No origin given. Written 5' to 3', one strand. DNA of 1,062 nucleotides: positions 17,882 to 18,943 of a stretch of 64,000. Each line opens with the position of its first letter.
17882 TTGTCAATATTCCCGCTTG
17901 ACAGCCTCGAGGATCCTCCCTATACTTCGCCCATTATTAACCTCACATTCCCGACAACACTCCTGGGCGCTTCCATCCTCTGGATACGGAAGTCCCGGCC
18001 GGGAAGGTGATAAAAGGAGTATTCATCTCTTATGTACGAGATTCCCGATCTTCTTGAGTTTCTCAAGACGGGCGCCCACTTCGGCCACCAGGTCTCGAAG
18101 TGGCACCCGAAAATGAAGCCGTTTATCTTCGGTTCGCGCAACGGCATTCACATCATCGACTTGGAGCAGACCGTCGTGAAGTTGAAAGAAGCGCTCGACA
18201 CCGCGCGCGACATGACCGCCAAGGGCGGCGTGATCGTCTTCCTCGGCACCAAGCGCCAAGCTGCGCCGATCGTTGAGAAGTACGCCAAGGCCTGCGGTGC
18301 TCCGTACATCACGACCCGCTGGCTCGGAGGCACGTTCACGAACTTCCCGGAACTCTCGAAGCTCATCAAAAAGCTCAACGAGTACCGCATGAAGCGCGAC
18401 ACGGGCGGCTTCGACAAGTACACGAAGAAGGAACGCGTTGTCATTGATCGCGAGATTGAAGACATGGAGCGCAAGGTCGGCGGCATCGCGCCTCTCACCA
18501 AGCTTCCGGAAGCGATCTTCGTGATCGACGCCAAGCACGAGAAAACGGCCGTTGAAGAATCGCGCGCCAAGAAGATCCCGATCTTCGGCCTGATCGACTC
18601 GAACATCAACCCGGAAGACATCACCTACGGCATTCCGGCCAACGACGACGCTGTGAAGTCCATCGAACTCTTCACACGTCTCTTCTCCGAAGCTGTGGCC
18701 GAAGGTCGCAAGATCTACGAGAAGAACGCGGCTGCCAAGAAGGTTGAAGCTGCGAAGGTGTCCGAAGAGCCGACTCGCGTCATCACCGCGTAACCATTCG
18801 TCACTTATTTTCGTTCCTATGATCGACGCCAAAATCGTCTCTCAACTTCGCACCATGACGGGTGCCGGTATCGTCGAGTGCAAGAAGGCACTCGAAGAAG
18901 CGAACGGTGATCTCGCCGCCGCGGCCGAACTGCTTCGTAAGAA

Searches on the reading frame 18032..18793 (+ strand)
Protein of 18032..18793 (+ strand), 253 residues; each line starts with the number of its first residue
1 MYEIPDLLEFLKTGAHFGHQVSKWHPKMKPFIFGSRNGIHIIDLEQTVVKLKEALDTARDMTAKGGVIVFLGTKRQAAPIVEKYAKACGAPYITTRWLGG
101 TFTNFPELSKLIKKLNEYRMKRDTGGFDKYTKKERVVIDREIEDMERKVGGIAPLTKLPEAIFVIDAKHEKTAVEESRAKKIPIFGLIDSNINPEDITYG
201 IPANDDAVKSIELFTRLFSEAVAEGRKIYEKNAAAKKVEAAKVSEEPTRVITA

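Call 39: search_protein_families(library=pfam, proteins=[window:18032-18793:+], max_evalue=0.001)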
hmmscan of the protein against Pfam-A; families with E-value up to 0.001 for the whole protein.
window:18032-18793:+ (253 aa): 1 family
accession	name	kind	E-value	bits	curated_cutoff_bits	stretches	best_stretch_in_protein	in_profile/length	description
PF00318.25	Ribosomal_S2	-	9.1e-82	273.9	26.1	1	11-225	2-216/216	Ribosomal protein S2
